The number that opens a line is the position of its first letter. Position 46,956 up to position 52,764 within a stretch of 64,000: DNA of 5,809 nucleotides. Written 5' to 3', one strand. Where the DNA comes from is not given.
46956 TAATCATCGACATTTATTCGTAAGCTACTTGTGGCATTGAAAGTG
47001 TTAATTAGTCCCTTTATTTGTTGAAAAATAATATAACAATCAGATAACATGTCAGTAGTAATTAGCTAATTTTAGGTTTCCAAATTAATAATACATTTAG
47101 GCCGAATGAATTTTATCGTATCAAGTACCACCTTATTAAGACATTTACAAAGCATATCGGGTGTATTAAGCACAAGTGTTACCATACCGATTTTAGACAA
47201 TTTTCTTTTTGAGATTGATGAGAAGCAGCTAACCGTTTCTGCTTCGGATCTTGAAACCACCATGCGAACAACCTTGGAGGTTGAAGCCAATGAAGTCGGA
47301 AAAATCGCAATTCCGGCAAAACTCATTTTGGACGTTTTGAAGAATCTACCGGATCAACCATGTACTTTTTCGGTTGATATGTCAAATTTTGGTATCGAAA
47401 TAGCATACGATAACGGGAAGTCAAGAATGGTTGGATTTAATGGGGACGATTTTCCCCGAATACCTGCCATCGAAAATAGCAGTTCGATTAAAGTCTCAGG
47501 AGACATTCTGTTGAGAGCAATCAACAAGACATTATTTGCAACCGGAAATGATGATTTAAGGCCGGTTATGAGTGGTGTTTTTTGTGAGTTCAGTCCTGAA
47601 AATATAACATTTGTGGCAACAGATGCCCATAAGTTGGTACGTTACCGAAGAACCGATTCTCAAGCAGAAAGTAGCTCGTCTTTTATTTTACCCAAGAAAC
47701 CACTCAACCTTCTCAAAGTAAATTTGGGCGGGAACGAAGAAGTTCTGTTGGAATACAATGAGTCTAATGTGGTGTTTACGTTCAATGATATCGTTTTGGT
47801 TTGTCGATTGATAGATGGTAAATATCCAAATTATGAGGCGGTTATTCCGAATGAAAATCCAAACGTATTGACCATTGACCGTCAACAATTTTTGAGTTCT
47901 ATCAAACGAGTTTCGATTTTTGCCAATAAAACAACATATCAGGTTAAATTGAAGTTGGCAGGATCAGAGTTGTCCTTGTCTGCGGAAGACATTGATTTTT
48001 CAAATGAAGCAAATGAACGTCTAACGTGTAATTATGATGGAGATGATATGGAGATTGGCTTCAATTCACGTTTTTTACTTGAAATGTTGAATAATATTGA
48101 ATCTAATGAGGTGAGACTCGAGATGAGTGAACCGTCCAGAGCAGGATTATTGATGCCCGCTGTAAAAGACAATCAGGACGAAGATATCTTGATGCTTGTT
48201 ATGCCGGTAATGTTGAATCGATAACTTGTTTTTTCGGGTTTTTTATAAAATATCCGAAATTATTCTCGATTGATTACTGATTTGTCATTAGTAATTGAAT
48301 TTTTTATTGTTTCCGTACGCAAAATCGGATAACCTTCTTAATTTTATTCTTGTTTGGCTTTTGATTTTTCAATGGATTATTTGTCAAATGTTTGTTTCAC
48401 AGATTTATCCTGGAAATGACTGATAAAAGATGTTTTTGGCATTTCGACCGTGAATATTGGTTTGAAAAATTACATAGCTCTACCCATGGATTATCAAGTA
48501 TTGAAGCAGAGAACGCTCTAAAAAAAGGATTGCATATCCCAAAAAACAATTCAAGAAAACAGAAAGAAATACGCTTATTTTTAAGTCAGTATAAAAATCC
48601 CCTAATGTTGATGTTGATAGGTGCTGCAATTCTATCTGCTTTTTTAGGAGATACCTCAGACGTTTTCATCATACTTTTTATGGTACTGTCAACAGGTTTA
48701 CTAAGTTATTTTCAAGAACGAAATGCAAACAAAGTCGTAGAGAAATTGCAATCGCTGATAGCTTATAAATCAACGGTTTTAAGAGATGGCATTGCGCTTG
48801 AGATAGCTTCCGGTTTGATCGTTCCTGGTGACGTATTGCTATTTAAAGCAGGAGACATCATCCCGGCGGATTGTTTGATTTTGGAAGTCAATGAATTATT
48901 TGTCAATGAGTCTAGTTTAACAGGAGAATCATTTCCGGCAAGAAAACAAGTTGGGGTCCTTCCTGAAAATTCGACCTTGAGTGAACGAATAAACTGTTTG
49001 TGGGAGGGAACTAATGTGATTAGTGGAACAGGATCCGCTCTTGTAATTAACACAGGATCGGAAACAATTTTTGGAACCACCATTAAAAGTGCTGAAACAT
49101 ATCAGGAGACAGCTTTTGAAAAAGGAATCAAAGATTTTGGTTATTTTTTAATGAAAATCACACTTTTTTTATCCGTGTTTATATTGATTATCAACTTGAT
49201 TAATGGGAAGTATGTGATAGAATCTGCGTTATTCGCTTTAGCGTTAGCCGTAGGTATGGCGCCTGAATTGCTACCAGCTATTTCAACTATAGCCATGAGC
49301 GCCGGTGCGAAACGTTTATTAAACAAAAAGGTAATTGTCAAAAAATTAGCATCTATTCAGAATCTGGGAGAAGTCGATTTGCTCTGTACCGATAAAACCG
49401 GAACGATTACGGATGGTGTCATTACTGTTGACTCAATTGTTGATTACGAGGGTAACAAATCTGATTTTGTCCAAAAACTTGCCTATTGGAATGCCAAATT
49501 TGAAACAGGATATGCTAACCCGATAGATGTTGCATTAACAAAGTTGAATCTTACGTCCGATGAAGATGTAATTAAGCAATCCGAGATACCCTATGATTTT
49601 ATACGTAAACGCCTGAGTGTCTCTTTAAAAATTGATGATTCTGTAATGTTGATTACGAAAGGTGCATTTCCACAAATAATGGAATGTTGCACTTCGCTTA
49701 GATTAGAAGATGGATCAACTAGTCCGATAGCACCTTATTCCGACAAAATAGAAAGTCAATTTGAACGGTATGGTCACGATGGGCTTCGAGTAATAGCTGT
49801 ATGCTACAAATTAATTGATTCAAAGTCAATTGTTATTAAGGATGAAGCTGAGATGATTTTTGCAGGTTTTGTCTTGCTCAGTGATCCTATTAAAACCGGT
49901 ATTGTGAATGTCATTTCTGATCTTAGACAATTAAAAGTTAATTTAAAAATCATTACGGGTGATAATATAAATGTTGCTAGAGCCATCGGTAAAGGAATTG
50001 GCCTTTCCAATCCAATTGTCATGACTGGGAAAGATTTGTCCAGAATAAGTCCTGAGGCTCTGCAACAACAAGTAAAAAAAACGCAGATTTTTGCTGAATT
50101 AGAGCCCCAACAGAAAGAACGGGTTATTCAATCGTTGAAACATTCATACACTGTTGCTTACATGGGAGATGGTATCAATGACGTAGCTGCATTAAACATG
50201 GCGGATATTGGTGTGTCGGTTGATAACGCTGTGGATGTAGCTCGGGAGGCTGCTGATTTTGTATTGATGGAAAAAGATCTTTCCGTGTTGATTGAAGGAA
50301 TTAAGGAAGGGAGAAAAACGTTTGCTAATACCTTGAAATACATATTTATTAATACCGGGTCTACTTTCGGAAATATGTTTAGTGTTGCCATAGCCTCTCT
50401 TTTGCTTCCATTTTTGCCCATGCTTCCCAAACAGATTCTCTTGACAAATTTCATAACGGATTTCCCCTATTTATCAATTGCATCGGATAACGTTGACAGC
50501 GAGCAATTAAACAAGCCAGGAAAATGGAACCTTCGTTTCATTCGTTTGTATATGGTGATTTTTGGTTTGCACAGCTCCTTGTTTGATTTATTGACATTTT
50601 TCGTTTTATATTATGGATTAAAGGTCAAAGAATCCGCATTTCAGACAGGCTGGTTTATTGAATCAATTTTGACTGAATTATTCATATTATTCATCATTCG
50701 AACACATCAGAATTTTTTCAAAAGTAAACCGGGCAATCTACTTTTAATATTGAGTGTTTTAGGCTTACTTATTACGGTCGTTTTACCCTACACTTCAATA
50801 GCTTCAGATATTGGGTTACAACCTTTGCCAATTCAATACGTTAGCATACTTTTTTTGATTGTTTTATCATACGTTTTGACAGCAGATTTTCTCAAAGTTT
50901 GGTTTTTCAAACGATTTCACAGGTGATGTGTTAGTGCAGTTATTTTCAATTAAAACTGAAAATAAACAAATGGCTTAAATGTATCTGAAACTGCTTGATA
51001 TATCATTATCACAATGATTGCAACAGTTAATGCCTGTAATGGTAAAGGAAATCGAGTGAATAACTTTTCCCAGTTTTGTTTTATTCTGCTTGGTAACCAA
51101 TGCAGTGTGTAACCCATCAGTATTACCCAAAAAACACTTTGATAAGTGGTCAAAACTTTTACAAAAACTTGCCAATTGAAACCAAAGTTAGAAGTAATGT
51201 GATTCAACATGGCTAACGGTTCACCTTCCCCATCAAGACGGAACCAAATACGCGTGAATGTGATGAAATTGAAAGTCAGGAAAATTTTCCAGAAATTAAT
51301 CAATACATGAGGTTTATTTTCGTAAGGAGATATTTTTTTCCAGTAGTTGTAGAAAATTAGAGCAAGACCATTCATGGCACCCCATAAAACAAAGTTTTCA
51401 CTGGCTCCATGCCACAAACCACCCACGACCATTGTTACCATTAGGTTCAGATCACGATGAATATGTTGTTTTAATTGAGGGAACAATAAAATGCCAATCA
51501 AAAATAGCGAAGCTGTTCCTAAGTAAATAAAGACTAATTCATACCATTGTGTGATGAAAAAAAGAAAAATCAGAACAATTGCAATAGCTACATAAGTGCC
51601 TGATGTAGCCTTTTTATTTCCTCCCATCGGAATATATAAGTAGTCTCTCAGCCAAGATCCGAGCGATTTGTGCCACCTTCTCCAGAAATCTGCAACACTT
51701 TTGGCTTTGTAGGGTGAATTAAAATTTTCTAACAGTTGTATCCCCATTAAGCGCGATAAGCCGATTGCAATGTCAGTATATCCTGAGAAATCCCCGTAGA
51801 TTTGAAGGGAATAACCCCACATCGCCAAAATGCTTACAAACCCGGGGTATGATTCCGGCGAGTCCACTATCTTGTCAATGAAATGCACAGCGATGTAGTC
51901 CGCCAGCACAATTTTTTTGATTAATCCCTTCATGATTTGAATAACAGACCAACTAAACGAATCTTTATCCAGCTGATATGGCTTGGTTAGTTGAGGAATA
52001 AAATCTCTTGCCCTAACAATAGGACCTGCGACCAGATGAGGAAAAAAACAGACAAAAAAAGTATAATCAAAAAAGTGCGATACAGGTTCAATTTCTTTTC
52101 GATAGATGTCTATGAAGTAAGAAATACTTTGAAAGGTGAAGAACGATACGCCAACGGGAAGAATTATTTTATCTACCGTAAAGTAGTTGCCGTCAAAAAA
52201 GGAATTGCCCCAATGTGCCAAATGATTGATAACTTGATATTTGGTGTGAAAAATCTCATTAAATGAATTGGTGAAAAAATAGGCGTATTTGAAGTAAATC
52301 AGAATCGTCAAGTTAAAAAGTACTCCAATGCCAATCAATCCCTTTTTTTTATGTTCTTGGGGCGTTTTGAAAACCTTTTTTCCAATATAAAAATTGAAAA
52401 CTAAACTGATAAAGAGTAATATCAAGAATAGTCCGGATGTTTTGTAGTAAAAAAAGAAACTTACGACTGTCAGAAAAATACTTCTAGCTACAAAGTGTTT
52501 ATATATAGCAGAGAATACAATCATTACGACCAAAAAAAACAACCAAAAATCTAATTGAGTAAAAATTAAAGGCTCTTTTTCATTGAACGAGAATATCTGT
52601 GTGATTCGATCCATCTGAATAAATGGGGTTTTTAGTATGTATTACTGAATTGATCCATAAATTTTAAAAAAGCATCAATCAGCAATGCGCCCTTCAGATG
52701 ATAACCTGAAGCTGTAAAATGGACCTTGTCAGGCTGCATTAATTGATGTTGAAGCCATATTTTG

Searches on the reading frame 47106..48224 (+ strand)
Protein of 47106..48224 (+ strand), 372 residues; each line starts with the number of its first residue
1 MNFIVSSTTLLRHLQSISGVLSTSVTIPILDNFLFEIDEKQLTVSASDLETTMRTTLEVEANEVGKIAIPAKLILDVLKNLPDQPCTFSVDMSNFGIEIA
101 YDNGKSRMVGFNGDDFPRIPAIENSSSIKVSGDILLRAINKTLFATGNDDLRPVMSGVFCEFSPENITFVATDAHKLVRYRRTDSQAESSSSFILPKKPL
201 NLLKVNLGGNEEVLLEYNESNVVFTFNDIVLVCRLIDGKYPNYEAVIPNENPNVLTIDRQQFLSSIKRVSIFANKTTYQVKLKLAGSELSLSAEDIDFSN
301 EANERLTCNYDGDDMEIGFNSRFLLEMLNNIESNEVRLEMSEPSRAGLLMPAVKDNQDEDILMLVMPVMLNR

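Call 18: search_protein_families(library=pfam, proteins=[window:47106-48224:+], max_evalue=0.0001)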
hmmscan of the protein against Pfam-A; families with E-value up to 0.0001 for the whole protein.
window:47106-48224:+ (372 aa): 3 families
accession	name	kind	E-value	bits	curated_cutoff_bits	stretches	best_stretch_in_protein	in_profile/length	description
PF00712.24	DNA_pol3_beta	-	6.7e-29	100.9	24.4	1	1-119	1-119/120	DNA polymerase III beta subunit, N-terminal domain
PF02768.20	DNA_pol3_beta_3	-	6.1e-26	91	27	1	246-362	3-118/121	DNA polymerase III beta subunit, C-terminal domain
PF02767.21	DNA_pol3_beta_2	-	5.5e-25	88.4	27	1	130-242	2-116/116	DNA polymerase III beta subunit, central domain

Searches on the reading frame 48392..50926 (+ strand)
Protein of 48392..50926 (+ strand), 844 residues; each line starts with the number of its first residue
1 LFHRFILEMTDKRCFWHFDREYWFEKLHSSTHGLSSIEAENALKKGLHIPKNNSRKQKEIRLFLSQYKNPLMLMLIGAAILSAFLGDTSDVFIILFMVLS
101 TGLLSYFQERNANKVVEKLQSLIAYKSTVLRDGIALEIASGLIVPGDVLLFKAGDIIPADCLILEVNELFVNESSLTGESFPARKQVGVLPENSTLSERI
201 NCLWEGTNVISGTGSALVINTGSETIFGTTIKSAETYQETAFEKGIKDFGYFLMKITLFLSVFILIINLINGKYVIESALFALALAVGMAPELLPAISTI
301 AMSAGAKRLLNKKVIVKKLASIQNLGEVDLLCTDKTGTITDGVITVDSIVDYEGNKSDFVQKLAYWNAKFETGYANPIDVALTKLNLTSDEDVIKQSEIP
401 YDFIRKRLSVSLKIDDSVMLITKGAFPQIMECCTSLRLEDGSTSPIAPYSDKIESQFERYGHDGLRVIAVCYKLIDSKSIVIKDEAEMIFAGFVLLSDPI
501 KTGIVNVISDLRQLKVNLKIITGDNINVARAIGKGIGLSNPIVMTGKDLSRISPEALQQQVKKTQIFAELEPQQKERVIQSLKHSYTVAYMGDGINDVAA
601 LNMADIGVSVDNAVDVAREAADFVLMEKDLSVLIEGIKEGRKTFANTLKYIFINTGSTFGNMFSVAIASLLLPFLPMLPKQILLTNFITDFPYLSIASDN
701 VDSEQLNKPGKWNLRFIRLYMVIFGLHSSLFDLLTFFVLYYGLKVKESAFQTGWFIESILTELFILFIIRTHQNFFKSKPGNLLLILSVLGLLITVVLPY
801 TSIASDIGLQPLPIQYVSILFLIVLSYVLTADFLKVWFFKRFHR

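Call 18: search_protein_families(library=pfam, proteins=[window:48392-50926:+], max_evalue=0.0001)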
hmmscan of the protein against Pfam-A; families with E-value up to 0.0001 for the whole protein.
window:48392-50926:+ (844 aa): 5 families
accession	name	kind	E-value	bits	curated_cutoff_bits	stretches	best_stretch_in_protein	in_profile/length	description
PF00122.25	E1-E2_ATPase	-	1.3e-40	139.3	28.1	1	122-311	2-180/181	E1-E2 ATPase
PF00689.26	Cation_ATPase_C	-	3.3e-19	69.8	27.3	1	674-836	1-174/175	Cation transporting ATPase, C-terminus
PF00702.32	Hydrolase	-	5.4e-12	46.9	26.4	1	329-605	2-191/191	haloacid dehalogenase-like hydrolase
PF00690.31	Cation_ATPase_N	-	2.7e-06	27.4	20.4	1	23-82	9-69/69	Cation transporter/ATPase, N-terminus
PF08282.18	Hydrolase_3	-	2.5e-05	24.6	20.9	1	587-626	205-244/255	haloacid dehalogenase-like hydrolase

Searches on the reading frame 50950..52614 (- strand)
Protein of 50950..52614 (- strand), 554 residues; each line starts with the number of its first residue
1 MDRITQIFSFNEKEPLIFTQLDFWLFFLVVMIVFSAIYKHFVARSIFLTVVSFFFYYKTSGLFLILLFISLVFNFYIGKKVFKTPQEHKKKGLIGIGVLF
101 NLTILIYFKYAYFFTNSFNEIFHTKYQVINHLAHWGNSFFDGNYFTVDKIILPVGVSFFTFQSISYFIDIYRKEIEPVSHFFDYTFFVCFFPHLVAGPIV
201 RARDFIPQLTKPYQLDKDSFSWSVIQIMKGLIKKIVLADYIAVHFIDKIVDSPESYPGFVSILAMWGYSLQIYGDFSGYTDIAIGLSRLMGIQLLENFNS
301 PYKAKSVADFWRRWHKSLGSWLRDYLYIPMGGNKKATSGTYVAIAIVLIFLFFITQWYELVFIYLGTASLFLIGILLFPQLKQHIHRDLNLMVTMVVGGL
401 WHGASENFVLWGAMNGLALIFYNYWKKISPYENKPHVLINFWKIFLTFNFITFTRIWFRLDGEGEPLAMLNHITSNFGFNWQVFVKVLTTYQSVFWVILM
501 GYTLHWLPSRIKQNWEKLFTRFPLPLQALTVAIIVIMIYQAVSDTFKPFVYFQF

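Call 42: search_protein_families(library=pfam, proteins=[window:50950-52614:-], max_evalue=0.0001)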
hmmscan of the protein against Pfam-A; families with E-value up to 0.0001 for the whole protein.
window:50950-52614:- (554 aa): 1 family
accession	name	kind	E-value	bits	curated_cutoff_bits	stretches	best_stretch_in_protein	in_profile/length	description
PF03062.24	MBOAT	-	1.5e-20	74.2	27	1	179-353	79-272/337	MBOAT, membrane-bound O-acyltransferase family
